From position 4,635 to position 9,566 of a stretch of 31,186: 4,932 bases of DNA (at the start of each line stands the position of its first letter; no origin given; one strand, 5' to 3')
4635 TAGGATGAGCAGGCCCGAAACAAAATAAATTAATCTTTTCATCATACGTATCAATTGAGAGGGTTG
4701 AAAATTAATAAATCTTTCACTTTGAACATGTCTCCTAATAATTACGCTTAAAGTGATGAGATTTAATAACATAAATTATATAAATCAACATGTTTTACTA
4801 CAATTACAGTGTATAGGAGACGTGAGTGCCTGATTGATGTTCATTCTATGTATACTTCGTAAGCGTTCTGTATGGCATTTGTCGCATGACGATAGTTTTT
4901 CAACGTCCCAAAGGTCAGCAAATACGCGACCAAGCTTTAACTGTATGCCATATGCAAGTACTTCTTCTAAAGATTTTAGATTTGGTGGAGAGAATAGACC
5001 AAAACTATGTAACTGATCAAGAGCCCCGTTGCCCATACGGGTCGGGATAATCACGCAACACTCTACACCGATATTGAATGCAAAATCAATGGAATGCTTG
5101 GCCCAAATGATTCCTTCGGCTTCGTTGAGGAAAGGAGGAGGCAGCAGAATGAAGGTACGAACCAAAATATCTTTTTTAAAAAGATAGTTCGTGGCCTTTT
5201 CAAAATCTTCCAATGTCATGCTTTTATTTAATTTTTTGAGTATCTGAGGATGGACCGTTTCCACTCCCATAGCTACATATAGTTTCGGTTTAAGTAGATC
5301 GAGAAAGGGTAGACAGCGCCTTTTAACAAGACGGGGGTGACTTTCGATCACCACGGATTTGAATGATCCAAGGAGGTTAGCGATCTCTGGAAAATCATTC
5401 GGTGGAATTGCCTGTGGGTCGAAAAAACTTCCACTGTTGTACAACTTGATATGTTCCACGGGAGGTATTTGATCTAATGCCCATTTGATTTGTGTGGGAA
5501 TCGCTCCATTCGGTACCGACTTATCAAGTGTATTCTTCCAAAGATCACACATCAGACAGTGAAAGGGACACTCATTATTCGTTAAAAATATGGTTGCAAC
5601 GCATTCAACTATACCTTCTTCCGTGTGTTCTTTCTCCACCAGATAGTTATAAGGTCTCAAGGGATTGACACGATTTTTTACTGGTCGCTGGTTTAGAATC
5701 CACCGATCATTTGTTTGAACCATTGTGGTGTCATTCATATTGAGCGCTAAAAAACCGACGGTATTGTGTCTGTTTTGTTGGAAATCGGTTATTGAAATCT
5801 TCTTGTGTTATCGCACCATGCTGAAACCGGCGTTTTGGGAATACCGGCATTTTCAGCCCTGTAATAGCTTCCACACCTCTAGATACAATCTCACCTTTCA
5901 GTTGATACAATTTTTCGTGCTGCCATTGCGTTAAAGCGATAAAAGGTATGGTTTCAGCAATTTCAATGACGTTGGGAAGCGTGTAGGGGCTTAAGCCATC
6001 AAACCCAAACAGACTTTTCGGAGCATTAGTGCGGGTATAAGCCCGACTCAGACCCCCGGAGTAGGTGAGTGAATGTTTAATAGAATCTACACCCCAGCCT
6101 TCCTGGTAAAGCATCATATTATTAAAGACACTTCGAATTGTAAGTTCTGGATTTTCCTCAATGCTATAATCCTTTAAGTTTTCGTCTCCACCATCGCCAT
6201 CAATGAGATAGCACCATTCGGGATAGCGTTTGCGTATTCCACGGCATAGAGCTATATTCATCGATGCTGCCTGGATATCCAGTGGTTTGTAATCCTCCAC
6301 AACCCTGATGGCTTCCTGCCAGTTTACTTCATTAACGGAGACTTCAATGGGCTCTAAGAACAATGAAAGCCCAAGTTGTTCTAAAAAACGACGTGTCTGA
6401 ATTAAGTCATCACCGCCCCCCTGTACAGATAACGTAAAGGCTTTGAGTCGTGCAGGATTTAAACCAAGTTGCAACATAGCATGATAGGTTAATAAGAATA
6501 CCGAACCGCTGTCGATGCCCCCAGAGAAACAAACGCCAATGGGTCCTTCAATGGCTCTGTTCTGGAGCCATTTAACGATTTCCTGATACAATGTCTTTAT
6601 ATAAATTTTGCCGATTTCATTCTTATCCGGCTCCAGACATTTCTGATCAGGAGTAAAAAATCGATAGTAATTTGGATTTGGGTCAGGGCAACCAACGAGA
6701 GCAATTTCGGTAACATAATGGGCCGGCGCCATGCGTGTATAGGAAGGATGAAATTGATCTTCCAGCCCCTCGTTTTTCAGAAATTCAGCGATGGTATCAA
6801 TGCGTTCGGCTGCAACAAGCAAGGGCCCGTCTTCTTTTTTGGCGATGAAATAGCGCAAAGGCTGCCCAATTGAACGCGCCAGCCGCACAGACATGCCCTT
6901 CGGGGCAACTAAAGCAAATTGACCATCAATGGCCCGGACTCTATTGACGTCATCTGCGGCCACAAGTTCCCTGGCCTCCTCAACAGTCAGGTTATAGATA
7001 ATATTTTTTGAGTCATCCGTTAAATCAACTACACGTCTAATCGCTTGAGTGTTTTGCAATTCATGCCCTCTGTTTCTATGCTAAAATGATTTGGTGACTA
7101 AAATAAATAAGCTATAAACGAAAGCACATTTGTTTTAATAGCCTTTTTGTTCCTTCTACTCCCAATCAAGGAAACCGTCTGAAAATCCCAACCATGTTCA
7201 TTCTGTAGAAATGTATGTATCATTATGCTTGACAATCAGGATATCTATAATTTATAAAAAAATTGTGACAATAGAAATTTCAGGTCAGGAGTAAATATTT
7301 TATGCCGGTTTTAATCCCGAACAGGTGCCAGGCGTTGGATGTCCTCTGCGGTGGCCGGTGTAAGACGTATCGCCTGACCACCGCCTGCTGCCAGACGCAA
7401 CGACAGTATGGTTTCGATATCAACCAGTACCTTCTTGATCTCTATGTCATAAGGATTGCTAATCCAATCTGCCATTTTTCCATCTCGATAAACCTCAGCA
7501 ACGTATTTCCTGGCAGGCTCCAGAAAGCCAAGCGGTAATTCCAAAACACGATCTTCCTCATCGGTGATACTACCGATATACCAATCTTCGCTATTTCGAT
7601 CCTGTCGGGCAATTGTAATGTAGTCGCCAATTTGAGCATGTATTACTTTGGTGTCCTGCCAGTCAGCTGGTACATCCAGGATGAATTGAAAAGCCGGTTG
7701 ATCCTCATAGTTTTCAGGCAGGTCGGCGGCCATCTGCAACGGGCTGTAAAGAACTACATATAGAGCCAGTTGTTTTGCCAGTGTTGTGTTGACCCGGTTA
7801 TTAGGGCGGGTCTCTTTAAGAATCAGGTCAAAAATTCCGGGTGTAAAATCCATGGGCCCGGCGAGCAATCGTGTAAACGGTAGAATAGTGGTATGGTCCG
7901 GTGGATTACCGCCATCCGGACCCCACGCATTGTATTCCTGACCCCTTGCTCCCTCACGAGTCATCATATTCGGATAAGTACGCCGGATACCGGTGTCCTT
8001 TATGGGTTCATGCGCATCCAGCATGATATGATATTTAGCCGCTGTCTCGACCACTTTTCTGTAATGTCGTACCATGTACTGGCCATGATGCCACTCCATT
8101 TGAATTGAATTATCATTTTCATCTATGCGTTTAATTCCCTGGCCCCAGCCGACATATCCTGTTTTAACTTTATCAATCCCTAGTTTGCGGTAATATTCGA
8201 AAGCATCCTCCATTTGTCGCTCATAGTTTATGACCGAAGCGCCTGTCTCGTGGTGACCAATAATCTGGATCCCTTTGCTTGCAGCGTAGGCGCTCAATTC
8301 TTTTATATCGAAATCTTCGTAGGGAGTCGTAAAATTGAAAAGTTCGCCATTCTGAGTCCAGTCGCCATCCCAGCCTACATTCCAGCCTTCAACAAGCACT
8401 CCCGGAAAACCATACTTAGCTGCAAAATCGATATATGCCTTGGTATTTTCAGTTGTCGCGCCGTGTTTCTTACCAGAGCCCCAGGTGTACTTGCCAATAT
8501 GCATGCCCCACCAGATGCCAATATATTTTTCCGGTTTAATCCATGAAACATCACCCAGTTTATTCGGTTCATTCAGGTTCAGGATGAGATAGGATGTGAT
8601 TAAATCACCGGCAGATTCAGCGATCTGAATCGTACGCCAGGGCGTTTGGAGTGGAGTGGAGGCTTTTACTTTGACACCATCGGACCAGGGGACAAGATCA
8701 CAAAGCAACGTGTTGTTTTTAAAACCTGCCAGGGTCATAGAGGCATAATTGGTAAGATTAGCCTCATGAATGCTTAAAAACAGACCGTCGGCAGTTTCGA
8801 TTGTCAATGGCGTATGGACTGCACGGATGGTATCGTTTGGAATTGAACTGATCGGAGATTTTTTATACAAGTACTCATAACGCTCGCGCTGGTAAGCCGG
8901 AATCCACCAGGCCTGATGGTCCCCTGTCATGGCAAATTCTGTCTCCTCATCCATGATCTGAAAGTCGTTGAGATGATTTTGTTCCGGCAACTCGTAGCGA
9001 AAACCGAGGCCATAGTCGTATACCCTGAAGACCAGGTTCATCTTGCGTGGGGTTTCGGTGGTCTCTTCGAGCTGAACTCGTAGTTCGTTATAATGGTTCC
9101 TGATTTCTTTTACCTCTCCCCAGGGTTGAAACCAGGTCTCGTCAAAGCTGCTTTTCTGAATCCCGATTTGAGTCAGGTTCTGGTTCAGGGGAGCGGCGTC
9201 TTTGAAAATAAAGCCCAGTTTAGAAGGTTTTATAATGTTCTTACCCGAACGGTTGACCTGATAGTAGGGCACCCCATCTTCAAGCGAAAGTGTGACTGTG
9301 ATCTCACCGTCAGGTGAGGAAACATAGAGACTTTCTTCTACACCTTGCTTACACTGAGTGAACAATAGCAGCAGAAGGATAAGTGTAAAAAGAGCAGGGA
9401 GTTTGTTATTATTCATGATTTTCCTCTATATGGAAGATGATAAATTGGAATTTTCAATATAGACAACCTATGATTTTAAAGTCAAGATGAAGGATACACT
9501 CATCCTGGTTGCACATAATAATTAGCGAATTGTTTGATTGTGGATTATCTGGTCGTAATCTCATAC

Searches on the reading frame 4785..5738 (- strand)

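Call 8: search_protein_families(library=pfam, proteins=[window:4785-5738:-], max_evalue=0.001)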
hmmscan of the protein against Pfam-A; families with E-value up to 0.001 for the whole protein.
window:4785-5738:- (317 aa): 1 family
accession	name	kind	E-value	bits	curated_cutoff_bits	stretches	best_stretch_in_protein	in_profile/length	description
PF04055.27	Radical_SAM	-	2.2e-06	28.4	29.5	1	55-201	5-152/166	Radical SAM superfamily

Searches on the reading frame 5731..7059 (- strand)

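Call 8: search_protein_families(library=pfam, proteins=[window:5731-7059:-], max_evalue=0.001)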
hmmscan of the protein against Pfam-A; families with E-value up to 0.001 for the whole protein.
window:5731-7059:- (442 aa): 1 family
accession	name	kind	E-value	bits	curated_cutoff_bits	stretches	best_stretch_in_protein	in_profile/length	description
PF00733.27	Asn_synthase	-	3.5e-11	43.8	21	1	172-312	18-148/354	Asparagine synthase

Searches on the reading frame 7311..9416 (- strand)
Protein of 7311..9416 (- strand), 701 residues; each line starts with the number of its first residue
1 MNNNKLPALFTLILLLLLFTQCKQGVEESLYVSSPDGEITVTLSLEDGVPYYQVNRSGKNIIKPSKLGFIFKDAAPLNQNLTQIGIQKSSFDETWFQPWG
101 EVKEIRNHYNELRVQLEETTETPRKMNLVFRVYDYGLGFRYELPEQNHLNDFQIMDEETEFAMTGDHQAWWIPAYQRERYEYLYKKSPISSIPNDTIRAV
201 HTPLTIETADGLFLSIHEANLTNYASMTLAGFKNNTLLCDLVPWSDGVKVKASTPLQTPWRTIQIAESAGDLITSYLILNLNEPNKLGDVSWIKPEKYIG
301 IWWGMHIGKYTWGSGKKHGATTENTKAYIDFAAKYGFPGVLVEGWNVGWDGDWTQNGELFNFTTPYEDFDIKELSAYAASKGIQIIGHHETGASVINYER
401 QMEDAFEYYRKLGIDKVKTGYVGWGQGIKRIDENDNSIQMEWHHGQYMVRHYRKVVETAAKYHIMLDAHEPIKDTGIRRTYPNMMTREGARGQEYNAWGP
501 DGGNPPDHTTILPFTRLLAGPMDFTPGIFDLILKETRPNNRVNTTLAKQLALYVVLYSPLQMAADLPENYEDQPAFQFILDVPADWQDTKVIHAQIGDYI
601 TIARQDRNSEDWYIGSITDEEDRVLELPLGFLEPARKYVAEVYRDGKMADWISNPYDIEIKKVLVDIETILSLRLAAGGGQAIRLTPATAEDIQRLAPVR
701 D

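Call 8: search_protein_families(library=pfam, proteins=[window:7311-9416:-], max_evalue=0.001)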
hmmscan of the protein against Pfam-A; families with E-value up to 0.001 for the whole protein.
window:7311-9416:- (701 aa): 3 families
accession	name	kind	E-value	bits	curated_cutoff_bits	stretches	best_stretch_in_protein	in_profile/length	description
PF10566.15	Glyco_hydro_97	-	1.1e-112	376.3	32.5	1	289-583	1-275/275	Glycoside hydrolase 97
PF14508.12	GH97_N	-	1.5e-73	247.6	25.3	1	32-284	1-229/229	Glycosyl-hydrolase 97 N-terminal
PF14509.12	GH97_C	-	4.7e-28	97.7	25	1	585-685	1-96/97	Glycosyl-hydrolase 97 C-terminal, oligomerisation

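Call 77: find_homologous_proteins(query=window:7311-9416:-, max_evalue=1e-100)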
Query window:7311-9416:- (701 aa): 7996 proteins with E <= 1e-100 among 8000 candidates; the best 120 are listed.
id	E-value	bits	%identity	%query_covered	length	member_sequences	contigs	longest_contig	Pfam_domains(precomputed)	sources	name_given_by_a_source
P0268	0.0e+0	1649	100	100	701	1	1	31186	PF14509.13,PF10566.16,PF14508.13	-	-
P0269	0.0e+0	1486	89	100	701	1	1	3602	PF14509.13,PF10566.16,PF14508.13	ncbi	-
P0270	0.0e+0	1479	89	100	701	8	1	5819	PF14509.13,PF10566.16,PF14508.13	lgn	-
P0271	0.0e+0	1449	88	100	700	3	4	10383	PF14509.13,PF10566.16,PF14508.13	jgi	jgi:alpha-glucosidase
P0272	0.0e+0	1435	88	97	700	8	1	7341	PF14509.13,PF10566.16,PF14508.13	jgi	jgi:alpha-glucosidase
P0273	0.0e+0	1426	88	95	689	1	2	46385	PF14509.13,PF10566.16,PF14508.13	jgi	-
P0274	0.0e+0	1358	81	100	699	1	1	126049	PF14509.13,PF10566.16,PF14508.13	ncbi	-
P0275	0.0e+0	1346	81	99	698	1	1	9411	PF14509.13,PF10566.16,PF14508.13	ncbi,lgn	ncbi:MAG: glycoside hydrolase family 97 protein [bacterium]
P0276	0.0e+0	1323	79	100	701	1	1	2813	PF14509.13,PF10566.16,PF14508.13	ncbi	ncbi:MAG: glycoside hydrolase family 97 protein [bacterium]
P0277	0.0e+0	1251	76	100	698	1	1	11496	PF14509.13,PF10566.16,PF14508.13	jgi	jgi:alpha-glucosidase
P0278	0.0e+0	1245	75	99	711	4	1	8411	PF14509.13,PF10566.16,PF14508.13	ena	-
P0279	0.0e+0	1240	75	99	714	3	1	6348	PF14509.13,PF10566.16,PF14508.13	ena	-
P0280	0.0e+0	1239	78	95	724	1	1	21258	PF14509.13,PF10566.16,PF14508.13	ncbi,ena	-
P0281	0.0e+0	1238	77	96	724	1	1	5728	PF14509.13,PF10566.16,PF14508.13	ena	-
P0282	0.0e+0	1233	74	98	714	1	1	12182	PF14509.13,PF10566.16,PF14508.13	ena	-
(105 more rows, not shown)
